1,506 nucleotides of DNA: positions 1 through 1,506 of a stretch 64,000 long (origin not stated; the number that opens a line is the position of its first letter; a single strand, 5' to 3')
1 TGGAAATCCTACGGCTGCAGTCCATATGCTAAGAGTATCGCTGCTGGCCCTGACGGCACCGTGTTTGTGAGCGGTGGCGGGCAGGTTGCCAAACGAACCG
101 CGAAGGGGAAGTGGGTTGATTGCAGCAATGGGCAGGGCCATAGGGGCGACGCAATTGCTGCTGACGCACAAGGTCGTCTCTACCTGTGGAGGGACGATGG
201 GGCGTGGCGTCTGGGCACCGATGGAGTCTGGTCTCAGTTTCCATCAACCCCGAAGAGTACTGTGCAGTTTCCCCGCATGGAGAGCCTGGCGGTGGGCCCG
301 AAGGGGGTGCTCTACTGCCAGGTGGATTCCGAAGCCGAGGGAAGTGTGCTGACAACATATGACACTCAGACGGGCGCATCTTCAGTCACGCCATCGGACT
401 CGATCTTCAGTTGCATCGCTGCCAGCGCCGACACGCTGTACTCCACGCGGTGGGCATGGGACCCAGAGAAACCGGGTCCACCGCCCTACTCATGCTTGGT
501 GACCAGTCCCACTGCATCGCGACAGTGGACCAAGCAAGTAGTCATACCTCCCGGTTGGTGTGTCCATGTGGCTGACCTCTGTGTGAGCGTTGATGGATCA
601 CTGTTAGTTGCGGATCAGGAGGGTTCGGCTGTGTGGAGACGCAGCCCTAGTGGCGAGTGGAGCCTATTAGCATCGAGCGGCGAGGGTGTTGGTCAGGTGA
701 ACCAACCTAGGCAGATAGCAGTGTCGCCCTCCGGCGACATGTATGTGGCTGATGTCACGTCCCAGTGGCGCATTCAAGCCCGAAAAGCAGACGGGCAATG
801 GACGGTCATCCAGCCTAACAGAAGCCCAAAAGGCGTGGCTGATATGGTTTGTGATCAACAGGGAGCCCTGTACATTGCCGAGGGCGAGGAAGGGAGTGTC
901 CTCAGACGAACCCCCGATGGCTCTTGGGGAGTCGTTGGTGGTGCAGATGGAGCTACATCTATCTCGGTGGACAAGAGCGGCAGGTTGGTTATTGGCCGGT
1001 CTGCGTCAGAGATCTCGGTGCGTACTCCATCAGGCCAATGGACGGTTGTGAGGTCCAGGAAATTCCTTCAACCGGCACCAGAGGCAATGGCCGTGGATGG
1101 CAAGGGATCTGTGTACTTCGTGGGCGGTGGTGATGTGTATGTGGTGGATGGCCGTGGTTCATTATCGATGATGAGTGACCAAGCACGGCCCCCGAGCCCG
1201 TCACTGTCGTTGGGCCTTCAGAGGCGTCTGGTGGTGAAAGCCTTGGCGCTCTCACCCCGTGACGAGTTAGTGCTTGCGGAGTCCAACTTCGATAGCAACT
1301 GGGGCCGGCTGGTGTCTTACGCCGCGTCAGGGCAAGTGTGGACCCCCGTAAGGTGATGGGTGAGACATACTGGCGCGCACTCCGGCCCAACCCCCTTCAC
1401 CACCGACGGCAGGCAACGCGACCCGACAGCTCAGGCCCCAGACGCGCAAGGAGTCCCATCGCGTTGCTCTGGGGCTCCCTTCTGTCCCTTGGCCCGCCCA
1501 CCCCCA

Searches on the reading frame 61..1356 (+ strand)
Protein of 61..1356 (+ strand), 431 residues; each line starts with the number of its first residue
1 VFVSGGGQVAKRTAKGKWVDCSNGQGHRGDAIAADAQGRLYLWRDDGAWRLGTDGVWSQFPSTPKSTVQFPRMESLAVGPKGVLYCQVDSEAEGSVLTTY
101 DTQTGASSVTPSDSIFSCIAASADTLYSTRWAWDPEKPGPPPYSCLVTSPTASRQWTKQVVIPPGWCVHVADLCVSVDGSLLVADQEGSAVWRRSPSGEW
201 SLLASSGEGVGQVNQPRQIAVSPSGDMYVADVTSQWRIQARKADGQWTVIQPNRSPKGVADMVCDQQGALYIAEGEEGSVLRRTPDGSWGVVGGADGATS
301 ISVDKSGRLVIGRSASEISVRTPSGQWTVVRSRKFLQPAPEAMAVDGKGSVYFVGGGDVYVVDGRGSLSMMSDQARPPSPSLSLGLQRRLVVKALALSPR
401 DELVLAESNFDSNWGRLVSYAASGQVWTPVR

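Call 32: search_protein_families(library=pfam, max_evalue=0.001, proteins=[window:61-1356:+])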
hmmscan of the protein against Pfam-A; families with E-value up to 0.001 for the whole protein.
window:61-1356:+ (431 aa): 4 families
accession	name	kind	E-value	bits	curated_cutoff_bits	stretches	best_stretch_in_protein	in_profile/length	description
PF01436.27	NHL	-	8.5e-08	32.3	20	0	214-232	2-20/28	NHL repeat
PF25021.1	TEN_NHL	-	5.2e-06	26.1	27.1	0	339-371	143-175/357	Teneurin NHL domain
PF08450.18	SGL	-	1.2e-05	25.5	26.3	0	176-235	49-107/246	SMP-30/Gluconolactonase/LRE-like region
PF20067.5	SSL_N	-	1.7e-05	25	18.9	0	340-353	23-36/46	Strictosidine synthase-like, N-terminal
